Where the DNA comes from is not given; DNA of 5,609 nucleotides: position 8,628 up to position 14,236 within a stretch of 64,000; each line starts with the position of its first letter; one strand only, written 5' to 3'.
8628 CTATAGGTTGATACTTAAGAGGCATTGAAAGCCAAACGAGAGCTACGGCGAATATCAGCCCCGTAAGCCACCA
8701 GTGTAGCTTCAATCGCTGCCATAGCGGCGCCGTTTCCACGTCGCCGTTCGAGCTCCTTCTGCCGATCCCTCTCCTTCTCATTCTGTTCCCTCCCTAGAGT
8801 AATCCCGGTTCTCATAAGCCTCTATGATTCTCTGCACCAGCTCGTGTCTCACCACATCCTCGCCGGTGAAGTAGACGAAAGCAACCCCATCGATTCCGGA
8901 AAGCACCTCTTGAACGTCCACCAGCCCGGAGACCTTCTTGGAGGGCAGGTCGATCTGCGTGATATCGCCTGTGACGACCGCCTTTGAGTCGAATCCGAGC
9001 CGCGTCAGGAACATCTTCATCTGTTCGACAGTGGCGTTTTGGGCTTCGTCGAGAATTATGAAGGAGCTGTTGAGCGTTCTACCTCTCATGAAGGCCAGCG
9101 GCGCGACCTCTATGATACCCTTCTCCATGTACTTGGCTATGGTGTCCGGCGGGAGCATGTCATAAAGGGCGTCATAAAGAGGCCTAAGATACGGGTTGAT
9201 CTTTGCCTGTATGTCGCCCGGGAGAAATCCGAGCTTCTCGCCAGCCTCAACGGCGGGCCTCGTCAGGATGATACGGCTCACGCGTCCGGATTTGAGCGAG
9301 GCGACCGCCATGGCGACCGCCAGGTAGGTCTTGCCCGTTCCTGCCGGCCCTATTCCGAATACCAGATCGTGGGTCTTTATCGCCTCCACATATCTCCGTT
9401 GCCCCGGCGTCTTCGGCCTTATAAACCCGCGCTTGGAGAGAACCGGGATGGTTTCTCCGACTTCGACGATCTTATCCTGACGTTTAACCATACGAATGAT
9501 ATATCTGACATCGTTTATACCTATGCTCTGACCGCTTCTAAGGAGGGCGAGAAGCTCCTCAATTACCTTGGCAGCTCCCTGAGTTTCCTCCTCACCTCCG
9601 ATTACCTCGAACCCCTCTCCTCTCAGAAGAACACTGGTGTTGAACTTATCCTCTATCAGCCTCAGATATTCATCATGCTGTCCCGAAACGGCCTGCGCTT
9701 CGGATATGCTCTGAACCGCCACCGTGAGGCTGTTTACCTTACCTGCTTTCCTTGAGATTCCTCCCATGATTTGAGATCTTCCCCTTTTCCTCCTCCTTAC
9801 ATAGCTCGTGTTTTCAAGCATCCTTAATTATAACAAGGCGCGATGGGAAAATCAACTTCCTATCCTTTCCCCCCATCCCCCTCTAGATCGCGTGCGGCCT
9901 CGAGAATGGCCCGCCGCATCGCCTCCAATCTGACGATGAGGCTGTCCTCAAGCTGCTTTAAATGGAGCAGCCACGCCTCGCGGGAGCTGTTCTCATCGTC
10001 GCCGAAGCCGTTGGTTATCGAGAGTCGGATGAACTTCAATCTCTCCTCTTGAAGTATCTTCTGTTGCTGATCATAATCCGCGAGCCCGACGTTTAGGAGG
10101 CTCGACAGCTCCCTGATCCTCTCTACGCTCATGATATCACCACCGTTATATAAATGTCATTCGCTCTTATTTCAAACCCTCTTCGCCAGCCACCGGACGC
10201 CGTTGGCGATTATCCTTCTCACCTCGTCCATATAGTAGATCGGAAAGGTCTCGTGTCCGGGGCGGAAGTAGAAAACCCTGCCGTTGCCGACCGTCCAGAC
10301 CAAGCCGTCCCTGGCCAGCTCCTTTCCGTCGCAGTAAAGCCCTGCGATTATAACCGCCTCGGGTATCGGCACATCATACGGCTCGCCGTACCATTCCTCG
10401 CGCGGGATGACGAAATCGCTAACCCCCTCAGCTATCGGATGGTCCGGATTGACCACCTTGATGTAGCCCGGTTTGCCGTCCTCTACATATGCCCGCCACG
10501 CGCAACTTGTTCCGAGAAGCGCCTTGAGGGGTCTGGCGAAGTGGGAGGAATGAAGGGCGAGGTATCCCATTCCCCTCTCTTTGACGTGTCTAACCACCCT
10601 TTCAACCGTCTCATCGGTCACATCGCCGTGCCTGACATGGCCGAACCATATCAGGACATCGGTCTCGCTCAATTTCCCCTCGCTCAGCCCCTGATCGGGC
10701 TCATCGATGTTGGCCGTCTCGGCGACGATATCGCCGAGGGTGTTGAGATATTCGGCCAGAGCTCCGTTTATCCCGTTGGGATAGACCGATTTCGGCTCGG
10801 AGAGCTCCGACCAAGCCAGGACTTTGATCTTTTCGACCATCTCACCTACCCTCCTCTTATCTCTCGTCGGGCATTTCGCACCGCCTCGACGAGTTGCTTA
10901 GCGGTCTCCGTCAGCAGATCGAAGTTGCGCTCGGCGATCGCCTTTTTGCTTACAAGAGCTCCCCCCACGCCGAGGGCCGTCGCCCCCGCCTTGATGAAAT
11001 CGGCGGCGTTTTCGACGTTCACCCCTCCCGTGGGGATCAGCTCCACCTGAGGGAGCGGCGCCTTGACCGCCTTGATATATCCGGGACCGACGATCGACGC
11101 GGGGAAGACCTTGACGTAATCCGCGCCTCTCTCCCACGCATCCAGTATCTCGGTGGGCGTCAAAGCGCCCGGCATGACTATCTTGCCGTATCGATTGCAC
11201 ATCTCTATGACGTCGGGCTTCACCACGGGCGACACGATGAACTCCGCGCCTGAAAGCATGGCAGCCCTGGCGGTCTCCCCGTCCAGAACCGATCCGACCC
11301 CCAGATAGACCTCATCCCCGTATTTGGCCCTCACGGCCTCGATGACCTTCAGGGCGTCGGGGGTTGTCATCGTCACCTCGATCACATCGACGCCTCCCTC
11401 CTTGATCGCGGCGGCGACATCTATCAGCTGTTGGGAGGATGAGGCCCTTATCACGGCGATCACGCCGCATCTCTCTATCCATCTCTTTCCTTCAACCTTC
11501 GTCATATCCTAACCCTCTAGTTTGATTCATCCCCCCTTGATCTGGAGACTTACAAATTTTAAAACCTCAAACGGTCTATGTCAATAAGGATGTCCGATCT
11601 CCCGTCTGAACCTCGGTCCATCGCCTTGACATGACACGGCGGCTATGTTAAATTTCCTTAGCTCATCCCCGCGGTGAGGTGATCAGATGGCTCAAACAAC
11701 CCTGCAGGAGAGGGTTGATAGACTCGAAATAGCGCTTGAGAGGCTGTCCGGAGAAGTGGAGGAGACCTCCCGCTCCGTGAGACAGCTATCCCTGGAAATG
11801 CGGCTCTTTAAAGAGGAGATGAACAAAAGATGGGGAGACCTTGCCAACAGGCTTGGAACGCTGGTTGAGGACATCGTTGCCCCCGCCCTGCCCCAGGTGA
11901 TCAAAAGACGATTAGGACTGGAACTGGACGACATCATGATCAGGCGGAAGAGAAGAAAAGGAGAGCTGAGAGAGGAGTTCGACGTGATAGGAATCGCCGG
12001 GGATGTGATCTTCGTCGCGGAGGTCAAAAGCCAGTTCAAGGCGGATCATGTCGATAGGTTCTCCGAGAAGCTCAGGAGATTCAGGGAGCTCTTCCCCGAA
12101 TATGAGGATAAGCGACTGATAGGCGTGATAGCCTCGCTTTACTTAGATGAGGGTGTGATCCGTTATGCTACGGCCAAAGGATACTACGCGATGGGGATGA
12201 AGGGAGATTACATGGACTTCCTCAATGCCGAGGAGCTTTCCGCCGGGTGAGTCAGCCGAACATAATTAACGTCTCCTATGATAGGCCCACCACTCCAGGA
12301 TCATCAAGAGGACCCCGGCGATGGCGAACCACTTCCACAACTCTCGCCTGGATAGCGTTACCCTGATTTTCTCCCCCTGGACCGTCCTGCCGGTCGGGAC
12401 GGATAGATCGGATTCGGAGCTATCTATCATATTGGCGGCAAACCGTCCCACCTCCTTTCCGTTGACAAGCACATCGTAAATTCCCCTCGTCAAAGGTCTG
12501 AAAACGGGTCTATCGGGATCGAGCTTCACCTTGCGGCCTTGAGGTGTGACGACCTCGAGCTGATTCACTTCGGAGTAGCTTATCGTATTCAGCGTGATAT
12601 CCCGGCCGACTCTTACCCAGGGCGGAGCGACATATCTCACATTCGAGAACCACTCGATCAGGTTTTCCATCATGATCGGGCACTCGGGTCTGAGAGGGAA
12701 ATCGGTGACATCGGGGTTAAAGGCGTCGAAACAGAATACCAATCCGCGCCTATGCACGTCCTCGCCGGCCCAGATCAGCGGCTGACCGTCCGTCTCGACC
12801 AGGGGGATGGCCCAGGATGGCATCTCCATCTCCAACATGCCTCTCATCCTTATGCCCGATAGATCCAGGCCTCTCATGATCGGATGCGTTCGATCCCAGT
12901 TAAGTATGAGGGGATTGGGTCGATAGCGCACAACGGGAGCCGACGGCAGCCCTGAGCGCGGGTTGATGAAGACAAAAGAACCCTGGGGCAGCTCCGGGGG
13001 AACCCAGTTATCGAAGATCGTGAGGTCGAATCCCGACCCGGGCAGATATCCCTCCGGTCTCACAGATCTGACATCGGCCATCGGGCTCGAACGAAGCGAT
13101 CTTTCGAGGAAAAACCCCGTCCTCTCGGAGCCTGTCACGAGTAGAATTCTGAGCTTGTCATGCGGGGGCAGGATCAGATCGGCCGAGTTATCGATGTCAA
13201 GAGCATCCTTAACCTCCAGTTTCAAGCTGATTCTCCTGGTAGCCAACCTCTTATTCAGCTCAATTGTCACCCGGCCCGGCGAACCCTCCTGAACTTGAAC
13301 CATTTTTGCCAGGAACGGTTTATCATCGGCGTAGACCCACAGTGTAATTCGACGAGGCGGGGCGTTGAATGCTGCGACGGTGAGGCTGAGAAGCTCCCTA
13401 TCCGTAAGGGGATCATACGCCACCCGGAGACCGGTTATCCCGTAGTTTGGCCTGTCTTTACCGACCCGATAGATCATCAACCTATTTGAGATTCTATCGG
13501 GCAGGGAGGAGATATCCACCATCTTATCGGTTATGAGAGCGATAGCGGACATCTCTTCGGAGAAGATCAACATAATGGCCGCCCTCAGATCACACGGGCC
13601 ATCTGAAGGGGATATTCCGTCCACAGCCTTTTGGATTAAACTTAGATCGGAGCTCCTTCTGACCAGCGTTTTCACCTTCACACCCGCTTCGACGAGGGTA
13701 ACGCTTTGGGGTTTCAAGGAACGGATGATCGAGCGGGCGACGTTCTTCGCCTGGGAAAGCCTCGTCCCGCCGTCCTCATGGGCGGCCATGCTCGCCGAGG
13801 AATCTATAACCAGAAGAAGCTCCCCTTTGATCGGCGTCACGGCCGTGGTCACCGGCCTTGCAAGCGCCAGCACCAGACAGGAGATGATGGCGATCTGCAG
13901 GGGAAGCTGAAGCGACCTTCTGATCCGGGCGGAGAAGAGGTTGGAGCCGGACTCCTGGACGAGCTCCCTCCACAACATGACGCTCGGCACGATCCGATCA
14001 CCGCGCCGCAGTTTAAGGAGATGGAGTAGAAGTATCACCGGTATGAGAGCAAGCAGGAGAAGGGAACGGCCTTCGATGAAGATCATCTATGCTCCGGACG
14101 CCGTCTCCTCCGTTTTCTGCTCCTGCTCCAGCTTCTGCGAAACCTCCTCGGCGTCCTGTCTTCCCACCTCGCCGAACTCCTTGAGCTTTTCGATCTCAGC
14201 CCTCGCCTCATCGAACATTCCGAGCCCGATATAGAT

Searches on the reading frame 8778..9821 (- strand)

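Call 54: search_protein_families(library=pfam, proteins=[window:8778-9821:-], max_evalue=0.00001)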
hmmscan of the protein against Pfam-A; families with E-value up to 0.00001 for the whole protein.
window:8778-9821:- (347 aa): 4 families
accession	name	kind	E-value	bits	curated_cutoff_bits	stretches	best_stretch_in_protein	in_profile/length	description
PF02562.22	PhoH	-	2.3e-98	328.1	27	1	134-337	2-205/205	PhoH-like protein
PF13604.12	AAA_30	-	5.9e-08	33.1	27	1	139-290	4-128/191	AAA domain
PF13245.12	AAA_19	-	8.3e-08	32.9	25.1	1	141-290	1-129/134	AAA domain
PF13401.12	AAA_22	-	3e-06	28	27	0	155-275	9-108/130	AAA domain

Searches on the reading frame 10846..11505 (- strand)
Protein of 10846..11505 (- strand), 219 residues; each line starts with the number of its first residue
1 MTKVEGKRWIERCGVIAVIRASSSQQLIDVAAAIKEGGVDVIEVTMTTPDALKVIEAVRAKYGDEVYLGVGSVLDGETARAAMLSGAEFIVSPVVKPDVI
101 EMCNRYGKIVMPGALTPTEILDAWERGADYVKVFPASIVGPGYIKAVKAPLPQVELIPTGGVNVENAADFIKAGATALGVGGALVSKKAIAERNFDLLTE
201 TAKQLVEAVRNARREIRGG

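Call 54: search_protein_families(library=pfam, proteins=[window:10846-11505:-], max_evalue=0.00001)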
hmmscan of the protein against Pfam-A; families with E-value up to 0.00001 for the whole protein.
window:10846-11505:- (219 aa): 1 family
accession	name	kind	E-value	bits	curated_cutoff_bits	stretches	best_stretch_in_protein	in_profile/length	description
PF01081.25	Aldolase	-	5.9e-41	140.5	27.8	1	12-199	7-194/196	KDPG and KHG aldolase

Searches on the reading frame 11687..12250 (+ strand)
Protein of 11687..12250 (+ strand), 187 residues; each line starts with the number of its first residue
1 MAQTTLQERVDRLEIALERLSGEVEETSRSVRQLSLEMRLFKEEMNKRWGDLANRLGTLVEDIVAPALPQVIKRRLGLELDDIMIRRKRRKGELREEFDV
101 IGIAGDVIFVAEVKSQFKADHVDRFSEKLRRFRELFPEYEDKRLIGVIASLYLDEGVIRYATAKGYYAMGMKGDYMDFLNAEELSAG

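Call 5: search_protein_families(library=pfam, proteins=[window:11687-12250:+], max_evalue=0.1)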
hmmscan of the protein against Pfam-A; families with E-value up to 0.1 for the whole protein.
window:11687-12250:+ (187 aa): 4 families
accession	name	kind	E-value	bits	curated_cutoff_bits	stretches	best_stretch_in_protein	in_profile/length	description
PF20247.3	DUF6602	-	0.0037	17.6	27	1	82-135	52-104/104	Domain of unknown function (DUF6602)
PF16331.10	TolA_bind_tri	-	0.013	16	30.1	1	2-51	19-68/76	TolA binding protein trimerisation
PF12644.12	DUF3782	-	0.024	15.2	24.4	1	23-82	5-64/78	Protein of unknown function (DUF3782)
PF10805.13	DUF2730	-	0.095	13.3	24.9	0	8-43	63-98/102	Protein of unknown function (DUF2730)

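Call 6: search_protein_families(library=ncbifam, proteins=[window:11687-12250:+], max_evalue=0.1)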
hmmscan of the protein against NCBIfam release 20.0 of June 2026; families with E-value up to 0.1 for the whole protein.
window:11687-12250:+ (187 aa): 0 families

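Call 9: search_protein_families(library=padloc, proteins=[window:11687-12250:+], max_evalue=0.1)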
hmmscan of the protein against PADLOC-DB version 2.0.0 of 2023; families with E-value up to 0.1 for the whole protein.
window:11687-12250:+ (187 aa): 1 family
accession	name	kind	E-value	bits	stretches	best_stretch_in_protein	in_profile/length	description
PDLC01968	CARF_PDDEXK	-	0.00076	16.7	1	38-119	226-296/361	-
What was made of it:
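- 11687..12250 (+): Paralog P1, 187 aa: a short stalk plus a domain homologous to DUF8196, with the canonical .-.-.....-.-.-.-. motif. Weak CARF_PDDEXK hit (call 9).
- On Known anti-phage defence systems (PADLOC): P1 has a weak CARF_PDDEXK hit, E = 7.6e-4 (call 9).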

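Call 44: search_protein_families(library=phrogs, proteins=[window:11687-12250:+], max_evalue=0.001)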
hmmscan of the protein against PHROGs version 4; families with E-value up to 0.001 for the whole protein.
window:11687-12250:+ (187 aa): 0 families

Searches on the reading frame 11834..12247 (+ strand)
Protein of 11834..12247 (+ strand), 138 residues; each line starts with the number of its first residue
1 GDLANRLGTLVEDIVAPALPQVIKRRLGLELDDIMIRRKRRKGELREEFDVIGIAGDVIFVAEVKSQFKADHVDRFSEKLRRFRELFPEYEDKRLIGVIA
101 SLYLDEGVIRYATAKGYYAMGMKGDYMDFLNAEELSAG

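Call 43: search_protein_families(library=pfam, proteins=[window:11834-12247:+], max_evalue=10)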
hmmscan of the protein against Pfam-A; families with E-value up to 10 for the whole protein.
seq(138 aa): 1 family
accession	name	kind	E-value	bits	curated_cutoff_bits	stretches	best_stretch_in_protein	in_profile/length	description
PF20247.3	DUF6602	-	0.0022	18.3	27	1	33-86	52-104/104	Domain of unknown function (DUF6602)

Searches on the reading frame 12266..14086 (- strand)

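Call 54: search_protein_families(library=pfam, proteins=[window:12266-14086:-], max_evalue=0.00001)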
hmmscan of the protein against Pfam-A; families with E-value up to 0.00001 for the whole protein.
window:12266-14086:- (606 aa): 3 families
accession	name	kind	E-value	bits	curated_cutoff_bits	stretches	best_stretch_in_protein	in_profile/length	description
PF13519.12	VWA_2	-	8e-11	43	27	1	90-175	1-86/107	von Willebrand factor type A domain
PF07584.16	BatA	-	1.8e-10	41.6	25.9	1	8-78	9-77/77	Aerotolerance regulator N-terminal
PF13768.12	VWA_3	-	8.1e-06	26.4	27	0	89-200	2-116/155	von Willebrand factor type A domain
